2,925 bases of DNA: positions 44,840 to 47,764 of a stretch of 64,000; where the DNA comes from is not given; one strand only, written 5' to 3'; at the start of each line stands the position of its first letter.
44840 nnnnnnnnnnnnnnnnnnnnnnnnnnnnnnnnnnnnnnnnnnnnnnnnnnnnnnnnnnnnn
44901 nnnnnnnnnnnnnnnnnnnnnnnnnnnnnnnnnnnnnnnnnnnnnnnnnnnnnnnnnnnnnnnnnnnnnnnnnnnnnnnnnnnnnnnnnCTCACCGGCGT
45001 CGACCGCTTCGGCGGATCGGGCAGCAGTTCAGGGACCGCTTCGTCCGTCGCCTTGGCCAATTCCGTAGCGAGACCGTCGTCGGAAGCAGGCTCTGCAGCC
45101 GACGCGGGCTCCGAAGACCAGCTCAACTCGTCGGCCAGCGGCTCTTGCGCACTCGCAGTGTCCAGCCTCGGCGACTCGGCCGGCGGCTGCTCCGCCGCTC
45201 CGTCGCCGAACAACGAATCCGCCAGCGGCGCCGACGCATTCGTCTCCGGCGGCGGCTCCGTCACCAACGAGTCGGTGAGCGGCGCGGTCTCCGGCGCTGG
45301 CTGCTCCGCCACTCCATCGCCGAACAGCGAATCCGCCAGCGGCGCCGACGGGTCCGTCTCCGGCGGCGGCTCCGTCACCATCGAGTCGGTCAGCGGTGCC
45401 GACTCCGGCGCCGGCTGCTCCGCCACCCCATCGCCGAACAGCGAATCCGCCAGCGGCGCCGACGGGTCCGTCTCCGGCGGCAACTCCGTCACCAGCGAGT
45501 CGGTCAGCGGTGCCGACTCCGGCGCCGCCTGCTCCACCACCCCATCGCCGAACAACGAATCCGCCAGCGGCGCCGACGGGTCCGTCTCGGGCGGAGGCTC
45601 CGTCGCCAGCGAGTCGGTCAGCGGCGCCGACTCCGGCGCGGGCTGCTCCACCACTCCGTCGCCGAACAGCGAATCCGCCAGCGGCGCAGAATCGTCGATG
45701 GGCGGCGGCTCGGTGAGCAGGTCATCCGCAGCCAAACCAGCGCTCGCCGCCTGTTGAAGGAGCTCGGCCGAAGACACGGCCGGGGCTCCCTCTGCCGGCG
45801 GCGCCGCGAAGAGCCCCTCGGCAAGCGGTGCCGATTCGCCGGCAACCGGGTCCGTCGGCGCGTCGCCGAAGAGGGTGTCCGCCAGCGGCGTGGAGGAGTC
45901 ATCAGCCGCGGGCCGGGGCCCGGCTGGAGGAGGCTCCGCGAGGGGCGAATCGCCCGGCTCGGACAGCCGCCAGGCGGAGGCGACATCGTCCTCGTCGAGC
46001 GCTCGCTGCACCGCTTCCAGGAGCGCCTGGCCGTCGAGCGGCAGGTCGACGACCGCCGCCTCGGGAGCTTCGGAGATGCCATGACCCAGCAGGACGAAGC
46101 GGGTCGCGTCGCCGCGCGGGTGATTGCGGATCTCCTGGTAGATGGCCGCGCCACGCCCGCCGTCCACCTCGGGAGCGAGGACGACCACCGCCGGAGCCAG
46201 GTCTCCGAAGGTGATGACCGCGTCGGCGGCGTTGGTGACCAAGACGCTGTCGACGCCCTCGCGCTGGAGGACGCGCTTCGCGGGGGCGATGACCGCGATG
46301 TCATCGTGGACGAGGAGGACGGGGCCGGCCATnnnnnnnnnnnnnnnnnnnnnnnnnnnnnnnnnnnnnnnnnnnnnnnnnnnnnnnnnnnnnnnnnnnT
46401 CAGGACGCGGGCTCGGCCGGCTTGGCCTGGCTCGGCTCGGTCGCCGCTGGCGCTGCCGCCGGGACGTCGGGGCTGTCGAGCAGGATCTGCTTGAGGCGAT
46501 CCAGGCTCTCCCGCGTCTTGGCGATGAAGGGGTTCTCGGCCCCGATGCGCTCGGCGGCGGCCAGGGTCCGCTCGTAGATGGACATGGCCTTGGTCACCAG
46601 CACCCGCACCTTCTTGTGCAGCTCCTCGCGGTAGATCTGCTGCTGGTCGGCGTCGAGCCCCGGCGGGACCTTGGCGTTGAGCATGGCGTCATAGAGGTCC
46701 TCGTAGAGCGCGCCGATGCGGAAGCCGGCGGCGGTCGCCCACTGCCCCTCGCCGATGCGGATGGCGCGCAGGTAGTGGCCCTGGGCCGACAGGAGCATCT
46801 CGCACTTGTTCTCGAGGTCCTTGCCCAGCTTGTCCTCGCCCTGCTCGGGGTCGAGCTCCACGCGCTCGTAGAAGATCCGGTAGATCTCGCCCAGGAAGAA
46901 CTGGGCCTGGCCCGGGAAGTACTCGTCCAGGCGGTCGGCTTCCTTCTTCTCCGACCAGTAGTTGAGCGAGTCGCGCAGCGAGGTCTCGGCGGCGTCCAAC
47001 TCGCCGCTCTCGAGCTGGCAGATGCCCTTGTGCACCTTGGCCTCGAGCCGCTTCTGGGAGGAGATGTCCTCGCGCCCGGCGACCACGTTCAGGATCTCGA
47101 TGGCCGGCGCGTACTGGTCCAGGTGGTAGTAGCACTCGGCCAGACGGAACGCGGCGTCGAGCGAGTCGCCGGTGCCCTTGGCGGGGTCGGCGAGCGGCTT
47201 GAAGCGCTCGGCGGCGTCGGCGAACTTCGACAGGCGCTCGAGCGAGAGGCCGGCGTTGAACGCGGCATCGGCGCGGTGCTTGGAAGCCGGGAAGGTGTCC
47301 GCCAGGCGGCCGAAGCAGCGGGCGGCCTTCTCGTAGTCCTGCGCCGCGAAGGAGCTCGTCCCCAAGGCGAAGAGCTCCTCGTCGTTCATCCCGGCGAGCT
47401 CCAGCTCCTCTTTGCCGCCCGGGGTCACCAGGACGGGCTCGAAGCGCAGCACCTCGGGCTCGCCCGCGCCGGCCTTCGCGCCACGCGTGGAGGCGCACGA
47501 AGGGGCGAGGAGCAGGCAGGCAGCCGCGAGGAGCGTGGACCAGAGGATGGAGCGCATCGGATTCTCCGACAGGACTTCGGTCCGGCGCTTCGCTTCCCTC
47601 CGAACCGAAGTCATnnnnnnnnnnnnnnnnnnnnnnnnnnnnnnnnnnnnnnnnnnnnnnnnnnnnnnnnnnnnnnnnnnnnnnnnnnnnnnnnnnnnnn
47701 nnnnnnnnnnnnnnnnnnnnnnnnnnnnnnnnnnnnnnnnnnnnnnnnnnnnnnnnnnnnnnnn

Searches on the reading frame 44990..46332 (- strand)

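Call 86: search_protein_families(library=ncbifam, max_evalue=0.01, proteins=[window:44990-46332:-])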
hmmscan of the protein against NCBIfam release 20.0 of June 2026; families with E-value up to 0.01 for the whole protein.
window:44990-46332:- (447 aa): 3 families
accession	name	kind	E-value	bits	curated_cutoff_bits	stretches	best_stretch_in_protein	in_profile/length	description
NF033791.1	ActR_PrrA_rreg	equivalog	0.00035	20.6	250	1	5-95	4-93/173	ActR/PrrA/RegA family redox response regulator transcription factor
NF040689.1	MtrAB_MtrA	equivalog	0.00089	18.7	300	1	5-71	1-67/219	MtrAB system response regulator MtrA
NF045717.1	DVU0259_DivK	exception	0.0014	18.8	160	1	1-112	1-116/117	DVU0259 family response regulator domain-containing protein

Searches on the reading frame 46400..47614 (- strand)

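Call 51: search_protein_families(library=pfam, max_evalue=0.00001, proteins=[window:46400-47614:-])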
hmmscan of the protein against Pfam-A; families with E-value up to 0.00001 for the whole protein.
window:46400-47614:- (404 aa): 5 families
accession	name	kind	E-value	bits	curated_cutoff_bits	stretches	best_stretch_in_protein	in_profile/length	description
PF13174.12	TPR_6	-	4.3e-10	40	26.3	0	153-178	1-26/33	Tetratricopeptide repeat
PF12895.13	ANAPC3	-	7.7e-08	33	27.2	0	149-214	20-80/82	Anaphase-promoting complex, cyclosome, subunit 3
PF07719.23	TPR_2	-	1.1e-07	31.9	27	0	79-109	2-32/34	Tetratricopeptide repeat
PF13432.12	TPR_16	-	2.3e-07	31.6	32.7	0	120-179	2-58/65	Tetratricopeptide repeat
PF13424.12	TPR_12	-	3.2e-06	27.7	30.1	0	84-139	9-69/77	Tetratricopeptide repeat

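Call 86: search_protein_families(library=ncbifam, max_evalue=0.01, proteins=[window:46400-47614:-])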
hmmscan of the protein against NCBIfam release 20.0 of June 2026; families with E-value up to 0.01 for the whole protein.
window:46400-47614:- (404 aa): 6 families
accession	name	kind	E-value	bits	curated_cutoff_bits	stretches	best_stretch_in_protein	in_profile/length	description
TIGR02795.1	tol_pal_ybgF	equivalog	1.3e-10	41.9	90.1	1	79-179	3-103/119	tol-pal system protein YbgF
NF052312.1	T9SS_PorW_SprE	equivalog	6.8e-06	25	250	1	130-229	119-218/716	type IX secretion system periplasmic lipoprotein PorW/SprE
TIGR02552.1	LcrH_SycD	equivalog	1e-05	25.3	104.8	1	79-186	19-120/136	SycD/LcrH family type III secretion system chaperone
TIGR03302.1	OM_YfiO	subfamily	1.2e-05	25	81.4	1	31-136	8-91/239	outer membrane protein assembly factor BamD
TIGR02521.1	type_IV_pilW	equivalog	0.00059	19.4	154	0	90-180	111-197/234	type IV pilus biogenesis/stability protein PilW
NF040959.1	MamA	equivalog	0.0018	17.8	200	1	77-176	70-163/204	magnetosome protein MamA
